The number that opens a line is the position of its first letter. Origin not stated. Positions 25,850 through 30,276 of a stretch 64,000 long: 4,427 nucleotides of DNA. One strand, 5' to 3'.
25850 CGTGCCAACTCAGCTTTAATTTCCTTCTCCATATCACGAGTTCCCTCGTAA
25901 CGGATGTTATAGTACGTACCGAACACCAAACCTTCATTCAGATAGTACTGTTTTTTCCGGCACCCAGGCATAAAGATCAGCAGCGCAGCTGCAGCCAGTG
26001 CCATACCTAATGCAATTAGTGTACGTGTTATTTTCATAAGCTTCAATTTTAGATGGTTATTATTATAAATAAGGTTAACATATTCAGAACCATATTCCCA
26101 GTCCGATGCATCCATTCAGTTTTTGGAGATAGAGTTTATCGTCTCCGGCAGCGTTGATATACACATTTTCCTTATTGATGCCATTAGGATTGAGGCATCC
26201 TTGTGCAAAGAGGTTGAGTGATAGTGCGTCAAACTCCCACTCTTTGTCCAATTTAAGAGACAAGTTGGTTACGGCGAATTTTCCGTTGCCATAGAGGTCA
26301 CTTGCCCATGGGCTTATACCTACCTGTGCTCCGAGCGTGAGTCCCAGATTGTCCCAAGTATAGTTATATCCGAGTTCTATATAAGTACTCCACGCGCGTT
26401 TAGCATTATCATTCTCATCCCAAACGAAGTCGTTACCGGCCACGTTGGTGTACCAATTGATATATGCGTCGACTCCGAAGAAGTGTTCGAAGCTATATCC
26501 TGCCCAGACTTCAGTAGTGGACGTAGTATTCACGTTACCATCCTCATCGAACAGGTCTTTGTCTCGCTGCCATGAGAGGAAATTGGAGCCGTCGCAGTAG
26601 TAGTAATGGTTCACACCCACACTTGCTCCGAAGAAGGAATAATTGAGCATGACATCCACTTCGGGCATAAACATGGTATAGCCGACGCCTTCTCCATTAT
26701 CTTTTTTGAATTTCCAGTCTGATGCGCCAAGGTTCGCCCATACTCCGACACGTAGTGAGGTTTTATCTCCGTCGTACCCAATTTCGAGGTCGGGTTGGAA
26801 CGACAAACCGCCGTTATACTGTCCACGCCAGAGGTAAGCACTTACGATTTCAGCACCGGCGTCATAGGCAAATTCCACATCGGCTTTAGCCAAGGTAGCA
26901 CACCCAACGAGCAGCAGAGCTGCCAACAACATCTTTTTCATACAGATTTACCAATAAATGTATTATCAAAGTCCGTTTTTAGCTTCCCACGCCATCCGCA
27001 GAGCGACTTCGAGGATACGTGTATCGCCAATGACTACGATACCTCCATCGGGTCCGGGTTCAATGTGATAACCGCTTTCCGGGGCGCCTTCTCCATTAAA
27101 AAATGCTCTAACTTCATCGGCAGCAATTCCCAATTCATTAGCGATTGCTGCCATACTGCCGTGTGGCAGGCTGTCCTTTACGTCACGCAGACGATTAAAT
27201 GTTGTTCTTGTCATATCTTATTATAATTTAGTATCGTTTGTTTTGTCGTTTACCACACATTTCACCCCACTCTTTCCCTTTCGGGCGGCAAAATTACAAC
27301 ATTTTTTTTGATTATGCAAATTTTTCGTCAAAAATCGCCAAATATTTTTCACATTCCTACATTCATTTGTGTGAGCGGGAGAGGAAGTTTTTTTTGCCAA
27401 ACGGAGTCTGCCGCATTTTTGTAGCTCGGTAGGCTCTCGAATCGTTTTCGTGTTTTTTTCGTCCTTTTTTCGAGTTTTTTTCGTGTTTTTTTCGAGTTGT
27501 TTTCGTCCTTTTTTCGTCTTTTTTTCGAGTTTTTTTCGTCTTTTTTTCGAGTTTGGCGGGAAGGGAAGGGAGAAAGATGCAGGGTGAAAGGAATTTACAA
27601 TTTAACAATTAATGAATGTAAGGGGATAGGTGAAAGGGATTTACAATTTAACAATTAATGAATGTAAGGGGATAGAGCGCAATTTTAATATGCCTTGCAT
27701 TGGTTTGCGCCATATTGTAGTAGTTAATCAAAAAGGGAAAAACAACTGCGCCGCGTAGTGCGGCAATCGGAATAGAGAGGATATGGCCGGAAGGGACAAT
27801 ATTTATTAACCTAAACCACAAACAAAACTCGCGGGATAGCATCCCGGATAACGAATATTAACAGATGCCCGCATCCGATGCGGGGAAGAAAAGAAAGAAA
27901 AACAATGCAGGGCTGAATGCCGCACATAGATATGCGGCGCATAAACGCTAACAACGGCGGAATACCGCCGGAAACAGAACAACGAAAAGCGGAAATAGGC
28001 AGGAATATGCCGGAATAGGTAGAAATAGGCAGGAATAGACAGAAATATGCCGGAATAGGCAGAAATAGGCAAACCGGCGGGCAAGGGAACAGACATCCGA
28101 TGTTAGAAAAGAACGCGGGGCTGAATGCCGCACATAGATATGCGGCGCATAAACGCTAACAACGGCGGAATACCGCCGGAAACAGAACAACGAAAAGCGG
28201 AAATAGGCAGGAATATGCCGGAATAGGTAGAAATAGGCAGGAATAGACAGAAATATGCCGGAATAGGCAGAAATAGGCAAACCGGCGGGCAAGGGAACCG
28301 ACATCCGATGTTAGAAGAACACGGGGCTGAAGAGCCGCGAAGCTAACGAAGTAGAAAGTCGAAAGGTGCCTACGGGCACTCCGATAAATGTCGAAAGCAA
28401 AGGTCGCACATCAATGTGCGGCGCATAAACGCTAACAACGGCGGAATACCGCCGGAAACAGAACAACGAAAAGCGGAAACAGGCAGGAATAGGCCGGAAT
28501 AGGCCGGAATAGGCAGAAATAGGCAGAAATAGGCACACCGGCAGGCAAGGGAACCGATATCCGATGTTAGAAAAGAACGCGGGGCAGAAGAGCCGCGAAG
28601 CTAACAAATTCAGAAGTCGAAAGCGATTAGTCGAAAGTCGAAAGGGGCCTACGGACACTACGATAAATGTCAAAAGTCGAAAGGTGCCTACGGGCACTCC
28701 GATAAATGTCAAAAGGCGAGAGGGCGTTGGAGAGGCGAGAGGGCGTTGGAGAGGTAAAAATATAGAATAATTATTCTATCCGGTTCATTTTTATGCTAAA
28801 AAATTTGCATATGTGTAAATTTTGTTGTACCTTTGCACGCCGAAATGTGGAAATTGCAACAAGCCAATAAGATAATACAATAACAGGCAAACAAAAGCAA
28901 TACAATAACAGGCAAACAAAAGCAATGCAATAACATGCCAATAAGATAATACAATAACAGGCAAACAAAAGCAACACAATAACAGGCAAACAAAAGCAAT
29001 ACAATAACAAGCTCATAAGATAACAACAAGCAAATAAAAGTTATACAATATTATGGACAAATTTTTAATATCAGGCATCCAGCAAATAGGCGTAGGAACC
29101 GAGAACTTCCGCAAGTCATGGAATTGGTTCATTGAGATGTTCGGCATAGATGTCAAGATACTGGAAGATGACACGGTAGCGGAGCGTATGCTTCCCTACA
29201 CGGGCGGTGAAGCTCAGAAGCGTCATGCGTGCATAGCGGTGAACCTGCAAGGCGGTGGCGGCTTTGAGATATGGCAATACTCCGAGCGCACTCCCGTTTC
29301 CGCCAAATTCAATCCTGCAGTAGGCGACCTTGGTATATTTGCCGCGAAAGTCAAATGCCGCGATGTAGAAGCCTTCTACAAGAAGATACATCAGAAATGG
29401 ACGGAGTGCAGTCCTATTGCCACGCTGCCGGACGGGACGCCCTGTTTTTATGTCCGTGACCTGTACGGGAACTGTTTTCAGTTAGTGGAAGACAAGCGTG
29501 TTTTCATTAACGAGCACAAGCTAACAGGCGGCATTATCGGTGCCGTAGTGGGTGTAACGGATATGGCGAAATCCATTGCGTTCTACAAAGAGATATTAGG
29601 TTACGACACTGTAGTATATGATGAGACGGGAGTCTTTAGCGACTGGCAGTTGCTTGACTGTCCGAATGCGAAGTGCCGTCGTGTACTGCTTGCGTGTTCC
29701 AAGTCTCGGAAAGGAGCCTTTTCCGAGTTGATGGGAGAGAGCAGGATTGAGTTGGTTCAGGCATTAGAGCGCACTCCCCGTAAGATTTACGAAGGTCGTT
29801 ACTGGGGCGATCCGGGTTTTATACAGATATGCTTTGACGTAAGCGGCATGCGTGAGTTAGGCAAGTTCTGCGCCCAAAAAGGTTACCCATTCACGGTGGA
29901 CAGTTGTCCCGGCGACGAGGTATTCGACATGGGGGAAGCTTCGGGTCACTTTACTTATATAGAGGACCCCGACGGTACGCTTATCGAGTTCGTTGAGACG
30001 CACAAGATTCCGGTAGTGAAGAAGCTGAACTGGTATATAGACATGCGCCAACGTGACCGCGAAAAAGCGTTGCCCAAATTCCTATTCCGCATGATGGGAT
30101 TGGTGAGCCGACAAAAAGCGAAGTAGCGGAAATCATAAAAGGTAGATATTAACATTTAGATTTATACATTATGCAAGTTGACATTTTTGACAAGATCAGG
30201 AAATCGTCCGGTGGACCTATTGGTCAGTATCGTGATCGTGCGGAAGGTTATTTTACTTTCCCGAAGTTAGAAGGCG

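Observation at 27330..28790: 1.5-kb gene-free tract built almost entirely from nested tandem repeats, next to a small DNA-binding protein gene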

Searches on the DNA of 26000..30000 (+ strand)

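Call 4: search_rna_families(source=window, start=26000, end=30000, threshold=evalue, max_evalue=1)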
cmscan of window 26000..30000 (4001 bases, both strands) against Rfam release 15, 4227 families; matches with E-value up to 1: 0.
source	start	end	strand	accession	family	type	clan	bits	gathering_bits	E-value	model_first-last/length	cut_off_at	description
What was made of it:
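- On Known RNA family (Rfam 15): No match at E<=1 in 26000-30000 on either strand (call 4).
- No Rfam match (call 4). No Rfam family matches at E<=1 (call 4).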

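Call 74: search_dna_similar(query=window:27400-28800:+, collection=plasmids, mode=distant, max_rows=8)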
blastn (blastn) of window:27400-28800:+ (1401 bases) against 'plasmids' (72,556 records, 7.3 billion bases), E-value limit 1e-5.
No match.
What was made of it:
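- On Iteron / oriC / parS site: No plasmid similarity (call 74).
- There is no similarity to 72,556 plasmids (call 74).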

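Call 75: search_dna_similar(query=window:27400-28800:+, collection=phages, mode=distant, max_rows=8)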
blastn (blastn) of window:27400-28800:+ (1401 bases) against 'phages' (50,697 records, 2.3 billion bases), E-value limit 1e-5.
No match.
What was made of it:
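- Tried and rejected: Plasmid and phage BLASTN gave no match (calls 74, 75).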

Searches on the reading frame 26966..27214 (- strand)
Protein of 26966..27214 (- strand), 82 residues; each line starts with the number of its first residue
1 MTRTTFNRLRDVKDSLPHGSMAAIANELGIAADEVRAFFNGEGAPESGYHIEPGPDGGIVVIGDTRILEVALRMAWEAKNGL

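Call 6: search_protein_families(library=pfam, proteins=[window:26966-27214:-], max_evalue=0.01)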
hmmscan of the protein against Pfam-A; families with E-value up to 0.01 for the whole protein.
window:26966-27214:- (82 aa): 0 families

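Call 13: find_encoding_contigs(protein=window:26966-27214:-, flank=4000, max_places=10)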
Protein window:26966-27214:- (82 aa): 4 contigs read that carry it; 2 places shown.
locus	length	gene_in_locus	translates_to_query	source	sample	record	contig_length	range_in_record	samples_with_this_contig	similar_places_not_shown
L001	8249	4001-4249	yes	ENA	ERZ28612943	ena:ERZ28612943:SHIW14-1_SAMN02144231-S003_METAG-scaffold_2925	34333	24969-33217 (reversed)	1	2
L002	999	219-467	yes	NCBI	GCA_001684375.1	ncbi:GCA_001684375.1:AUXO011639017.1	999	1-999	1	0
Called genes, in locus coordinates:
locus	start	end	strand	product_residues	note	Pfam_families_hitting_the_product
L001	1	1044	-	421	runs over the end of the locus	PF00155:Aminotran_1_2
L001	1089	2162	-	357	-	PF13669:Glyoxalase_4 (faint), PF00903:Glyoxalase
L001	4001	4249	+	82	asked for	-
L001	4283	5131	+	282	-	-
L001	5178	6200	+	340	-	PF02424:ApbE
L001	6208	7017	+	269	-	PF13432:TPR_16 (weak), PF13174:TPR_6 (faint), PF13525:YfiO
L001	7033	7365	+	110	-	PF01192:RNA_pol_Rpb6 (weak)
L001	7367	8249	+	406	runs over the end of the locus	PF02441:Flavoprotein, PF04127:DFP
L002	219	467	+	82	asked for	-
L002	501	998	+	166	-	?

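Call 60: search_protein_families(library=ncbifam, proteins=[window:26966-27214:-], max_evalue=0.1)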
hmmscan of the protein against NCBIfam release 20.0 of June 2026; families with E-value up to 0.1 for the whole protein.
window:26966-27214:- (82 aa): 1 family
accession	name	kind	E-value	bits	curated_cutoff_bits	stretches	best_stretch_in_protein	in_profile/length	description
NF003996.0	PRK05472.2-5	equivalog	0.054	13.3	138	1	3-52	4-62/209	redox-sensing transcriptional repressor Rex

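Call 62: search_protein_representatives(protein=window:26966-27214:-)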
Query: 82 residues. Proteins with E-value up to 0.001 (for the whole library): 196; up to 1e-10: 56; up to 1e-30: 1. The best 150 are listed.
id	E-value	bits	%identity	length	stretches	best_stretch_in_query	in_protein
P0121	1.4e-41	155.8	86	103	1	1-81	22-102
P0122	9.6e-29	114.9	69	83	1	1-81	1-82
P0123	1.1e-26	108.4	48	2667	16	52-73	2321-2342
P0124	2.2e-25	104.2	69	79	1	3-82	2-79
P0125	1.1e-23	98.8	78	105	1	1-59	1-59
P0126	5.7e-19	83.8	70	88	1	1-63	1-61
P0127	7.4e-19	83.4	80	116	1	3-60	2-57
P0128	1.5e-18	82.5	75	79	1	23-81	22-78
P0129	1.6e-18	82.4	63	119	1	11-82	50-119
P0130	1.5e-16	76.1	56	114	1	3-75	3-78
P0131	2.0e-16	75.7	55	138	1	3-75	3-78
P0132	2.2e-16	75.5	55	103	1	6-79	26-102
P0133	2.8e-16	75.2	56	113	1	3-74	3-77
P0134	5.0e-16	74.4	81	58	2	3-33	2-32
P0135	1.1e-15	73.3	51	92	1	3-78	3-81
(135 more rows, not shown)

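Call 70: predict_structure(alignment_id=A4)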
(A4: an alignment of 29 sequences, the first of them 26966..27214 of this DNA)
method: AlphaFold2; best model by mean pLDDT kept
length: 82 residues; sequences in the alignment: 29
mean_pLDDT: 83.2   pTM: 0.71
mean pLDDT of the five models: 83.2, 81.0, 80.9, 80.1, 79.1
residues with pLDDT >= 90: 21; 70-90: 54; 50-70: 6; < 50: 1
segments of 3 or more residues with pLDDT < 50: none
pLDDT, mean of each block of 10 residues (from residue 1): 84 90 92 87 63 77 88 90 62
secondary structure, 60 per line:
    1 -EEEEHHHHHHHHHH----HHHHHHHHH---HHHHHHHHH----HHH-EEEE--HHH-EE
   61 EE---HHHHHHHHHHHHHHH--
elements in order: E2-5 H6-15 H20-28 H32-40 E49-52 E59-62 H66-80
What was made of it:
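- On Helix-turn-helix DNA-binding protein (the 82-aa neighbour): The AlphaFold2 model has pLDDT 83 and topology strand, three helices, two strands, helix (call 70).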

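Call 76: fold_search(model_id=the predicted structure, library=pdb)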
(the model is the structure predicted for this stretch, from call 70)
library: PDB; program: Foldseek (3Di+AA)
matches with E <= 10: 357; with E <= 0.001: 0
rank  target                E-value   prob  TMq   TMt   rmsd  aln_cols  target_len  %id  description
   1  6uvu_A                4.8e-01  0.16  0.31  0.26   9.8        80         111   16  Crystal structure of the AntR antimony-specific transcriptional repressor (released 2020-11-04)
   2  1u2w_B                5.5e-01  0.18  0.29  0.23   9.3        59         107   15  Crystal Structure of the Staphylococcus aureus pI258 CadC (released 2005-07-12)
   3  3gdz_B                5.9e-01  0.15  0.25  0.20  13.1        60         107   18  Crystal structure of arginyl-tRNA synthetase from Klebsiella pneumoniae subsp. pneumoniae (released 2009-03-10)
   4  3gdz_C                7.1e-01  0.14  0.25  0.20  13.1        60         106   18  Crystal structure of arginyl-tRNA synthetase from Klebsiella pneumoniae subsp. pneumoniae (released 2009-03-10)
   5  5yi3_B                7.1e-01  0.13  0.30  0.20   9.2        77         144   13  Structure of Lactococcus lactis ZitR, C30S mutant in complex with DNA (released 2017-12-06)
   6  3f72_B                7.6e-01  0.16  0.29  0.24   9.5        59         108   14  Crystal Structure of the Staphylococcus aureus pI258 CadC Metal Binding Site 2 Mutant (released 2009-04-07)
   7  2a61_A                8.1e-01  0.11  0.28  0.18  10.8        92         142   11  The crystal structure of transcriptional regulator Tm0710 from Thermotoga maritima (released 2005-07-19)
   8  1r1v_B                8.7e-01  0.09  0.24  0.22  10.0        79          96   13  Crystal structure of the metal-sensing transcriptional repressor CzrA from Staphylococcus aureus in the Zn2-form (released 2004-05-18)
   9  4yif_B                9.3e-01  0.13  0.34  0.22  11.1        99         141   15  Crystal structure of Rv0880 (released 2015-06-10)
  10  5yhx_M                9.3e-01  0.12  0.30  0.21   9.1        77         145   13  Structure of Lactococcus lactis ZitR, wild type (released 2017-12-06)
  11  4rgu_A                9.3e-01  0.10  0.26  0.19  10.0        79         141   13  Crystal Structure of Putative MarR Family Transcriptional Regulator HcaR from Acinetobacter sp. ADP complexed with fer (released 2015-03-04)
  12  4yif_C                9.9e-01  0.13  0.34  0.23  10.7        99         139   15  Crystal structure of Rv0880 (released 2015-06-10)
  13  2yr2_B                9.9e-01  0.10  0.28  0.20   9.6        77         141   17  Crystal Structure of the Hypothetical regulator from Sulfolobus tokodaii (released 2007-10-02)
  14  5yhx_N                1.1e+00  0.11  0.27  0.19   8.5        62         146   14  Structure of Lactococcus lactis ZitR, wild type (released 2017-12-06)
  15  2co5_B                1.1e+00  0.09  0.26  0.24   9.6        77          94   13  F93 FROM STIV, a winged-helix DNA-binding protein (released 2006-05-31)
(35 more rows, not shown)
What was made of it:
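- On Helix-turn-helix DNA-binding protein (the 82-aa neighbour): The top Foldseek hits are mostly winged-helix regulators, but all have E of 0.48 or higher and TM about 0.3 (call 76).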

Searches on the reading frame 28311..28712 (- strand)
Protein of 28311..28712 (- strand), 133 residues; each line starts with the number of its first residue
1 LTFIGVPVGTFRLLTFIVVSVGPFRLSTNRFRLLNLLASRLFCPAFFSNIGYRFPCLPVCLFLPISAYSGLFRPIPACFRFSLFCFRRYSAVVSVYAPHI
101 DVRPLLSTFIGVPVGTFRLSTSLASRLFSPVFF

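Call 38: find_homologous_proteins(query=window:28311-28712:-, max_evalue=0.01)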
Query window:28311-28712:-: 303 candidates shared short words with the query, none scored E <= 0.01.
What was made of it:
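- Checked: The longest ORF has no homologue among 5.8 billion predicted proteins (call 38).
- No ORF homologues (call 38).
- Tried and rejected: The 133-aa minus-strand ORF has no homologue in the protein collection (call 38).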

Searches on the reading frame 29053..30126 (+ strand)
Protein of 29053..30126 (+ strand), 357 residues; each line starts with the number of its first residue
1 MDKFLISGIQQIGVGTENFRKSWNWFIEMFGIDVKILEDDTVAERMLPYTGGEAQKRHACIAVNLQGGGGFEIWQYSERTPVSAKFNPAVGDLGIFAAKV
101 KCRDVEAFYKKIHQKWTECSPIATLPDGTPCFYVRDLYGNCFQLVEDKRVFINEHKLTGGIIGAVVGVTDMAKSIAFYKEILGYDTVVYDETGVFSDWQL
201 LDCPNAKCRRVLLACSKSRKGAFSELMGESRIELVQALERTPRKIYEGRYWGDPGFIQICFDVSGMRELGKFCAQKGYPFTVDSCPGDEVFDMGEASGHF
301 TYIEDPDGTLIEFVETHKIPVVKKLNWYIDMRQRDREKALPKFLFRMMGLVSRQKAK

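Call 6: search_protein_families(library=pfam, proteins=[window:29053-30126:+], max_evalue=0.01)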
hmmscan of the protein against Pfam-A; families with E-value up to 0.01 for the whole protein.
window:29053-30126:+ (357 aa): 2 families
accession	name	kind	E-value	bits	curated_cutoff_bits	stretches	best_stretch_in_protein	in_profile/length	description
PF00903.31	Glyoxalase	-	4.8e-11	43.5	20.6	1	165-313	6-121/121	Glyoxalase/Bleomycin resistance protein/Dioxygenase superfamily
PF13669.12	Glyoxalase_4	-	3.7e-06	27.6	27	1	166-282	5-95/109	Glyoxalase/Bleomycin resistance protein/Dioxygenase superfamily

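Call 16: find_related_loci(query=window:29053-30126:+, collection=genome_contigs, flank=6000)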
Query window:29053-30126:+ (357 aa) in genome_contigs; peptide patterns used: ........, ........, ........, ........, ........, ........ (x = any residue, [..] = any of these).
153 stretches matched a pattern; 109 encode a relative of the query (tblastn E <= 1e-3); the best 80 are kept; 80 distinct loci.
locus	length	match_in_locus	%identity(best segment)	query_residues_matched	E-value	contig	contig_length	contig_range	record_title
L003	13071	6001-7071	87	1-357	0e+0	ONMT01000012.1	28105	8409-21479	uncultured Bacteroidales bacterium isolate RUG437 genome assembly, contig: scaffold_574, whole genome shotgun sequence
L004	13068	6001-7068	87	2-357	0e+0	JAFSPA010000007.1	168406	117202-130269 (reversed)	MAG: Paludibacteraceae bacterium isolate RGIG3343 Goat_Reticulum-6__c909, whole genome shotgun sequence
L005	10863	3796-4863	83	1-356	0e+0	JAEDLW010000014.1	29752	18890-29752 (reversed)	MAG: Paludibacteraceae bacterium isolate MAG250 NODE_797_length_29752_cov_11.204196, whole genome shotgun sequence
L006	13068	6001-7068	83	1-356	0e+0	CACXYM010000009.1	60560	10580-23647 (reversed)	MAG: uncultured Bacteroidales bacterium isolate RUG11711 genome assembly, contig: RUG11711_asm_9, whole genome shotgun s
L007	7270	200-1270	78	1-357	0e+0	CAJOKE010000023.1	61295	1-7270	Paludibacteraceae bacterium isolate Reindeer_1_mag_115 genome assembly, contig: scaffold_1022, whole genome shotgun sequ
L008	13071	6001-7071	79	1-357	0e+0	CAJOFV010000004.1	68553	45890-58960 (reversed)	Paludibacteraceae bacterium isolate Red_deer_3_mag_76 genome assembly, contig: scaffold_824, whole genome shotgun sequen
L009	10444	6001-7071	78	1-357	0e+0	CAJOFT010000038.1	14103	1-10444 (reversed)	Paludibacteraceae bacterium isolate Red_deer_3_mag_48 genome assembly, contig: scaffold_5610, whole genome shotgun seque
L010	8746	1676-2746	76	1-357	0e+0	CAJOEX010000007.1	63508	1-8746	Paludibacteraceae bacterium isolate Red_deer_2_mag_14 genome assembly, contig: scaffold_253, whole genome shotgun sequen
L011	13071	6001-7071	76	1-357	0e+0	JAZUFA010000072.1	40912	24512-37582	MAG: Candidatus Cryptobacteroides sp. isolate T1900045296_TH20190066.MAGScoT_cleanbin_000035 SGB_6090_k141_2683684, whol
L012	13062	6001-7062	77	4-357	0e+0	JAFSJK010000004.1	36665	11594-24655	MAG: Bacteroidales bacterium isolate RGIG3197 Goat_Reticulum-1__c47234, whole genome shotgun sequence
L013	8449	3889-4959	75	1-357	0e+0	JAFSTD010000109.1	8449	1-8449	MAG: Bacteroidales bacterium isolate RGIG3450 Goat_Rumen.Co__c2946294, whole genome shotgun sequence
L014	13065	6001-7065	75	1-355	0e+0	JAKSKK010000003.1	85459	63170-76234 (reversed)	MAG: Bacteroidales bacterium isolate Horse_feces71 MAG071_3, whole genome shotgun sequence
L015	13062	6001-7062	76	4-357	0e+0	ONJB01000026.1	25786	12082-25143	uncultured Bacteroidales bacterium isolate RUG352 genome assembly, contig: scaffold_931, whole genome shotgun sequence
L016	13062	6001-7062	76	4-357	0e+0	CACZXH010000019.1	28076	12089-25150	MAG: uncultured Bacteroidia bacterium isolate RUG13040 genome assembly, contig: RUG13040_asm_19, whole genome shotgun se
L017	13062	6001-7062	75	4-357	0e+0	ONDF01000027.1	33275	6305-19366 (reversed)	uncultured Bacteroidales bacterium isolate RUG193 genome assembly, contig: scaffold_868, whole genome shotgun sequence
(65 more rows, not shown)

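Call 24: find_encoding_contigs(protein=window:29053-30126:+, flank=4000, max_places=10)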
Protein window:29053-30126:+ (357 aa): 1 contig read that carries it; 1 place shown.
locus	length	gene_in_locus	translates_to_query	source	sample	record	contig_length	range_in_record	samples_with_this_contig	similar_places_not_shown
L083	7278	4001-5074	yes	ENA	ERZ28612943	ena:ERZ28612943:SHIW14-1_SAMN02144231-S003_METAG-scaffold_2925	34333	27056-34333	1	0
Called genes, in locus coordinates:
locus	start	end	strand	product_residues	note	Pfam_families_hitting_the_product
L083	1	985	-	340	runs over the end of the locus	PF02424:ApbE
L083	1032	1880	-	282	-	-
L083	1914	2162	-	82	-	-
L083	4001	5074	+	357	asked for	PF13669:Glyoxalase_4 (faint), PF00903:Glyoxalase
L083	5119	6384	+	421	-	PF00155:Aminotran_1_2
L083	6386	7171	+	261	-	PF00106:adh_short, PF08659:KR, PF13561:adh_short_C2, PF23441:SDR (weak)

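Call 60: search_protein_families(library=ncbifam, proteins=[window:29053-30126:+], max_evalue=0.1)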
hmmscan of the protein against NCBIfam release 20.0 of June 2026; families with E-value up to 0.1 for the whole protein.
window:29053-30126:+ (357 aa): 14 families
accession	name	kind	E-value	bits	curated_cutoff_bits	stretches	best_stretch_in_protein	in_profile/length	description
NF050074.1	glyox_I_GloA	exception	2.4e-05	24.5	165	0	164-186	5-27/121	lactoylglutathione lyase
TIGR03645.1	glyox_marine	hypoth_equivalog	3.3e-05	23.9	262.05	0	166-313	10-148/162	lactoylglutathione lyase family protein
TIGR00068.2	glyox_I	equivalog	6.1e-05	23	120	1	165-318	6-142/143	lactoylglutathione lyase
NF000085.1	Fos_BSH_Saur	exception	0.00012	22.5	260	1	161-194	5-38/139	FosB1/FosB3 family fosfomycin resistance bacillithiol transferase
TIGR02295.1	HpaD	equivalog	0.00027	20.2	321.4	0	164-194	8-38/298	3,4-dihydroxyphenylacetate 2,3-dioxygenase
NF000496.2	Fos_GSH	equivalog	0.0071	16.4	180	0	166-195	10-39/136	fosfomycin resistance glutathione transferase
NF000494.1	FosF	exception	0.0086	16.1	280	0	160-195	4-39/132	fosfomycin resistance glutathione transferase FosF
NF003152.0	PRK04101.1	equivalog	0.011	16.1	171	0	165-195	9-39/139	metallothiol transferase FosB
NF000124.1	fos-Vibrio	exception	0.016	15.3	250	0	165-192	9-36/132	FosG/FosC2-related fosfomycin resistance glutathione transferase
NF053877.1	FosA12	exception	0.04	14.1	270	0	166-202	10-46/135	fosfomycin resistance glutathione transferase FosA12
NF007629.0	PRK10291.1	equivalog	0.052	13.4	246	0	164-187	6-29/135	lactoylglutathione lyase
NF000221.4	FosA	exception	0.061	13.2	250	0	166-195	10-39/137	FosA family fosfomycin resistance glutathione transferase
NF050075.1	SMU1112c_YaeR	equivalog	0.075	13.3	140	0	168-187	11-30/125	SMU1112c/YaeR family gloxylase I-like metalloprotein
NF000493.1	Fos_BSH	exception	0.09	13.2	240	0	166-194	9-37/137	FosB/FosD family fosfomycin resistance bacillithiol transferase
